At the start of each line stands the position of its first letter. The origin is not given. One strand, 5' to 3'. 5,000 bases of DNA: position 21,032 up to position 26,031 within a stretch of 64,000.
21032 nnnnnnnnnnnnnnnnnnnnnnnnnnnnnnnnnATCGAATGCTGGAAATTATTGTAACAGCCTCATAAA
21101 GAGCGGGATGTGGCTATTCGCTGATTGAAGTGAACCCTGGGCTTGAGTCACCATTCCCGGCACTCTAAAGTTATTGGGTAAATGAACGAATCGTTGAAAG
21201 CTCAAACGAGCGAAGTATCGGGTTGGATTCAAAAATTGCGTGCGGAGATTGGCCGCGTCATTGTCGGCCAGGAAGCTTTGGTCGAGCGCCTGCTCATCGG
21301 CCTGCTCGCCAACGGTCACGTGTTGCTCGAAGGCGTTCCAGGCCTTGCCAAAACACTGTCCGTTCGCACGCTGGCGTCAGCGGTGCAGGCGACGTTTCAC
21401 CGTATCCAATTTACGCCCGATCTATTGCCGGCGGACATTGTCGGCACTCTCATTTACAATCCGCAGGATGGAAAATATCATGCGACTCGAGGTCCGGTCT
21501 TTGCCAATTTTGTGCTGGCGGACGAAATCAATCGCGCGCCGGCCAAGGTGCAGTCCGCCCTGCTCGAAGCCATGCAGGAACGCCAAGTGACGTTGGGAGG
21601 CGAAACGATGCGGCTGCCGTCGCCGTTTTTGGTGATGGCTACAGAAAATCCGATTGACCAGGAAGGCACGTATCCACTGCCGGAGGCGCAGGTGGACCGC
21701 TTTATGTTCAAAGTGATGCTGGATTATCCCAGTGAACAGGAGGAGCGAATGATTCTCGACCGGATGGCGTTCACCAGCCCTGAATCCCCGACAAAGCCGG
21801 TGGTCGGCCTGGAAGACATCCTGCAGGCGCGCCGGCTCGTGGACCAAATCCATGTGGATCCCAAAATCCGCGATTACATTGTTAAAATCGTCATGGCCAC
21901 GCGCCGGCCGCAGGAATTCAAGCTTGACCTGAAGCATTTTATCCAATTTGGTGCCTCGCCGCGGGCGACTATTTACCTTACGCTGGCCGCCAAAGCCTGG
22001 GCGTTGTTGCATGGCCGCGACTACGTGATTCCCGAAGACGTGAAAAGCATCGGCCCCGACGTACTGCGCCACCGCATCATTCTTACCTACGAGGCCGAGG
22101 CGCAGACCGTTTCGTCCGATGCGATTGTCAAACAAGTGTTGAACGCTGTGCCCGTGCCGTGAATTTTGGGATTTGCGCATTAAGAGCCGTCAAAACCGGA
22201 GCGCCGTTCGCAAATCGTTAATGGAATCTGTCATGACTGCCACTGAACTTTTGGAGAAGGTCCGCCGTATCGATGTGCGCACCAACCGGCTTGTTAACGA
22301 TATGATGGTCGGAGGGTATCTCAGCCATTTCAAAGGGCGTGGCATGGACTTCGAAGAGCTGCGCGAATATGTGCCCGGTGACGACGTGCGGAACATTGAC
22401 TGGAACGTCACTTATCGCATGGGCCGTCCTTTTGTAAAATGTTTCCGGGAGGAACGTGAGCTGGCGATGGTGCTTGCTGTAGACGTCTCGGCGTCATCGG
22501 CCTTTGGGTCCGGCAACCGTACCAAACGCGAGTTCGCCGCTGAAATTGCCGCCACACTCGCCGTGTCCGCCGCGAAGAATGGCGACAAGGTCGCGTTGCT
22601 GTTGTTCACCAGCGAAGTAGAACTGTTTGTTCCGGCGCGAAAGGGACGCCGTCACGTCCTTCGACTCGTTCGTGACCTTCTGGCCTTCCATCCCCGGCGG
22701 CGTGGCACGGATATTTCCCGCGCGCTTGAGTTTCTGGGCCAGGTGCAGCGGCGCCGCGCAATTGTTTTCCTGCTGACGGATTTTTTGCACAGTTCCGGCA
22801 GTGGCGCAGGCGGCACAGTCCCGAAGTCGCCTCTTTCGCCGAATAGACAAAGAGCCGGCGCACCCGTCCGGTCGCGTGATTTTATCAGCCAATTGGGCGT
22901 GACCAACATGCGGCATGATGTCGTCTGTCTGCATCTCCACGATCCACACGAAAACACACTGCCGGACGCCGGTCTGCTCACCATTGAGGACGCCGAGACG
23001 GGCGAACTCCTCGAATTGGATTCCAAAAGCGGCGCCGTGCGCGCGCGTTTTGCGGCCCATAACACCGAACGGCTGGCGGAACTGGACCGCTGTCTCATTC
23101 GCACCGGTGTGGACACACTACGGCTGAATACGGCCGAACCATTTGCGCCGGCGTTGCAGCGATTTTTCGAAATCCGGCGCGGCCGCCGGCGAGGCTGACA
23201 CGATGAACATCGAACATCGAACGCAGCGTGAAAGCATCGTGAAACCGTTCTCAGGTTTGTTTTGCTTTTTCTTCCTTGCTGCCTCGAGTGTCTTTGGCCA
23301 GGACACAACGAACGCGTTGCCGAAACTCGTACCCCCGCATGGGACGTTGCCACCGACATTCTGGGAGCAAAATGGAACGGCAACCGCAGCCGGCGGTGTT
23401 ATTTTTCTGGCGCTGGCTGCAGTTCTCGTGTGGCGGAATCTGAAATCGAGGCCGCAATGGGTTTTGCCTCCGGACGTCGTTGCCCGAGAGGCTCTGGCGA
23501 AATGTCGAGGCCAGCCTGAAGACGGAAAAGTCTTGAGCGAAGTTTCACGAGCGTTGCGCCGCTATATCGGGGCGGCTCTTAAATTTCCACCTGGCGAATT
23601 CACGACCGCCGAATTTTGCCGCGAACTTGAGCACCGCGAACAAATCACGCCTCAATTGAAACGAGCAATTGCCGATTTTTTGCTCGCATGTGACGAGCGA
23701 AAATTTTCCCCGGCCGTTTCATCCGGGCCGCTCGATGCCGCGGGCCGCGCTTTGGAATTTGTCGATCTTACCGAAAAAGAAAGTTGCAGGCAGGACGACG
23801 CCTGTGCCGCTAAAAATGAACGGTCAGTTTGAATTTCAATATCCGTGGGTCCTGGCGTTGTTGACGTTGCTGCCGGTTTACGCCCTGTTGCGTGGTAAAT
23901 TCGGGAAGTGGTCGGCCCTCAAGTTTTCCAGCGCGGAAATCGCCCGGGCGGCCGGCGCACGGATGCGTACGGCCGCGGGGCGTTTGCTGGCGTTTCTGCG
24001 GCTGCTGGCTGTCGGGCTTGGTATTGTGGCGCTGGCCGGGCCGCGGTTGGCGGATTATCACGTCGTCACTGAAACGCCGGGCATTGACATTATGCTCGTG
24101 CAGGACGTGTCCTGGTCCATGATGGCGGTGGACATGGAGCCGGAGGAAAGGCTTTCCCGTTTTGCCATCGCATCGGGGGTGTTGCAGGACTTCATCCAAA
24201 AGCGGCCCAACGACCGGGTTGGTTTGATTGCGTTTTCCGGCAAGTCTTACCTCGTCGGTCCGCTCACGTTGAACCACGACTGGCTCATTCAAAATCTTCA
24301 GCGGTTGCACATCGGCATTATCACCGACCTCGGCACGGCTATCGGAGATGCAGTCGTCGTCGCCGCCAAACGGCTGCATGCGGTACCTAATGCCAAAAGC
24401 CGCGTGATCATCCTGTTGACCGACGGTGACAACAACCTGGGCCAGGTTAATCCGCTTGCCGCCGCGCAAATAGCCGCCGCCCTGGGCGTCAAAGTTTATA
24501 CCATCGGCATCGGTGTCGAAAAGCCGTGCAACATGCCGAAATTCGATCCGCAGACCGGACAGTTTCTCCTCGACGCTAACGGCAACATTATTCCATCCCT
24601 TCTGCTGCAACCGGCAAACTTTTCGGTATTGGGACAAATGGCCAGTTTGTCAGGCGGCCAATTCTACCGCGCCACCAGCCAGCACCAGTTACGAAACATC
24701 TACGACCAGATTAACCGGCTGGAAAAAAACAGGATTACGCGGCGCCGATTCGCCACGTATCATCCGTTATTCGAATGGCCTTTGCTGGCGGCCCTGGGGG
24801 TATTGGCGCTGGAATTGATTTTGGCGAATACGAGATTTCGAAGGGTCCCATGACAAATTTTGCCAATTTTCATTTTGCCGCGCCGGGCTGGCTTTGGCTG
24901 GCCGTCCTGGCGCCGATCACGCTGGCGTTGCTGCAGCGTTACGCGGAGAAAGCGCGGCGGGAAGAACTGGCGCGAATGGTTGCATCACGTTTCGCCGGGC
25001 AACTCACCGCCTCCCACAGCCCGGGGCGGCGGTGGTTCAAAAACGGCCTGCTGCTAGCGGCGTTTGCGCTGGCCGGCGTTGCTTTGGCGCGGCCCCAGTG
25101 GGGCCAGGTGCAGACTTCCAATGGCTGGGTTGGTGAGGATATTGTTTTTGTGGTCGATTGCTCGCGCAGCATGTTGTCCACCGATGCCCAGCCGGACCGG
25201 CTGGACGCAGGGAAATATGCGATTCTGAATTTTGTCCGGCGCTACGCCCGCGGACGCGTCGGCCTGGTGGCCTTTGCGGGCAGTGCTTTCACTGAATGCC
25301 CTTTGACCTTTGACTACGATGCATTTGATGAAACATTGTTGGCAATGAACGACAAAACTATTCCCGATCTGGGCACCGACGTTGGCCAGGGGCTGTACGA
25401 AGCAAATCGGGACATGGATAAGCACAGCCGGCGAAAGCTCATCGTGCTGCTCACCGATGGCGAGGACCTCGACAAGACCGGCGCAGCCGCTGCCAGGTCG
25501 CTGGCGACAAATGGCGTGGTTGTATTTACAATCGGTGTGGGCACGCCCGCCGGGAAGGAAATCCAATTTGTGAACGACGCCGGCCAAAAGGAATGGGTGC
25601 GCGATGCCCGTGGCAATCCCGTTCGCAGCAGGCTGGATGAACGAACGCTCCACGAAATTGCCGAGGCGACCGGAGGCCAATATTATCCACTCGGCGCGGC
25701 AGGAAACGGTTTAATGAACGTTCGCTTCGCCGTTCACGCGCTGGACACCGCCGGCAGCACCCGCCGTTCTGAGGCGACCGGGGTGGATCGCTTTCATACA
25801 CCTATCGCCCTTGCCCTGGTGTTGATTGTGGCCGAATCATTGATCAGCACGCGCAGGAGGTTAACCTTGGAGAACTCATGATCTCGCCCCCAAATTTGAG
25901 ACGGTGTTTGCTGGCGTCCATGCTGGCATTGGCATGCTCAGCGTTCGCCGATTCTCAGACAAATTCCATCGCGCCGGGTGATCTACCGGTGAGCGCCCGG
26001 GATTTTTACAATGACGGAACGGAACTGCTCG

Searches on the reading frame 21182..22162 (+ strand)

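Call 58: search_protein_families(library=pfam, proteins=[window:21182-22162:+])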
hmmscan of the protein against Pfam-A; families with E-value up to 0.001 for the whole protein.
window:21182-22162:+ (326 aa): 6 families
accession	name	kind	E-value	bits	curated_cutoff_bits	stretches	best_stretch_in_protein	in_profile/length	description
PF07726.17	AAA_3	-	7.7e-64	213.9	27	1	46-176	1-131/131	ATPase family associated with various cellular activities (AAA)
PF17863.7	AAA_lid_2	-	1.6e-24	85.9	22.7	1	254-318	9-73/74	AAA lid domain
PF20030.5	bpMoxR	-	1.6e-16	60.5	27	1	19-192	6-178/205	MoxR domain in the MoxR-vWA-beta-propeller ternary systems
PF07728.20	AAA_5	-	1.1e-15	58.4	22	1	46-174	1-139/139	AAA domain (dynein-related subfamily)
PF05496.18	RuvB_N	-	8.6e-05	22.8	27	0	44-136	33-113/159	Holliday junction DNA helicase RuvB P-loop domain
PF00158.32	Sigma54_activat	-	0.00096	19.3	20.2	0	111-159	97-146/168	Sigma-54 interaction domain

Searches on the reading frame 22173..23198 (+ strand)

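Call 58: search_protein_families(library=pfam, proteins=[window:22173-23198:+])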
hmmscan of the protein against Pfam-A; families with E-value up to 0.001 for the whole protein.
window:22173-23198:+ (341 aa): 2 families
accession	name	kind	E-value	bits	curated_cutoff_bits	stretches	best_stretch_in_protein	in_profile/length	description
PF01882.25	DUF58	-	4.4e-73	245.5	23.4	1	62-299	1-212/216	Protein of unknown function DUF58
PF13519.12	VWA_2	-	1.1e-15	58.6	27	1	99-204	1-106/107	von Willebrand factor type A domain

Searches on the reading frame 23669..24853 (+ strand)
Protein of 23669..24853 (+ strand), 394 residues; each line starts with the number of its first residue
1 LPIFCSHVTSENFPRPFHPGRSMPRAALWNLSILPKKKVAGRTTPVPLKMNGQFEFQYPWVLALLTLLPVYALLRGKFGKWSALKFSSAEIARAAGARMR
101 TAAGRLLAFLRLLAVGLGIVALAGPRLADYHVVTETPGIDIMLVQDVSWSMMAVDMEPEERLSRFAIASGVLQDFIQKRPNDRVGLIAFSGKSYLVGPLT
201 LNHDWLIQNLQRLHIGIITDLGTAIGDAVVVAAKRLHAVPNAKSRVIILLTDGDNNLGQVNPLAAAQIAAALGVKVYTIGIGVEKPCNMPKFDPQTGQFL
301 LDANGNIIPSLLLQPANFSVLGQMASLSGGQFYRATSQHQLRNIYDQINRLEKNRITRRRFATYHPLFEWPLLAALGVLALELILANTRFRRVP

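Call 58: search_protein_families(library=pfam, proteins=[window:23669-24853:+])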
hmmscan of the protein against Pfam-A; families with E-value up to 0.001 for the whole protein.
window:23669-24853:+ (394 aa): 4 families
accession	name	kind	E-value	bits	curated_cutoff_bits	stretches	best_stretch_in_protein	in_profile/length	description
PF13519.12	VWA_2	-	2.3e-16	60.8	27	1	141-253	1-106/107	von Willebrand factor type A domain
PF00092.34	VWA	-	2.1e-15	57.8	23.8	1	140-285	1-143/174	von Willebrand factor type A domain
PF07584.16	BatA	-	2.1e-08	34.9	25.9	1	54-125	2-77/77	Aerotolerance regulator N-terminal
PF06707.17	DUF1194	-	9.4e-05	22.2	27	1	222-285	94-158/206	Protein of unknown function (DUF1194)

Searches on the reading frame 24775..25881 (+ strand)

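Call 58: search_protein_families(library=pfam, proteins=[window:24775-25881:+])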
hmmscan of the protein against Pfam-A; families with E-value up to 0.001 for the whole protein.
window:24775-25881:+ (368 aa): 4 families
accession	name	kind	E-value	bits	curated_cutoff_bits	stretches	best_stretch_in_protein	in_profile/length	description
PF13519.12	VWA_2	-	7.1e-17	62.4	27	1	123-230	1-107/107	von Willebrand factor type A domain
PF00092.34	VWA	-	1.3e-16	61.7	23.8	1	122-262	1-146/174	von Willebrand factor type A domain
PF07584.16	BatA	-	6.5e-05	23.7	25.9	1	33-107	3-77/77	Aerotolerance regulator N-terminal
PF05762.20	VWA_CoxE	-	0.00011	22.2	26.4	1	122-239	58-169/222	VWA domain containing CoxE-like protein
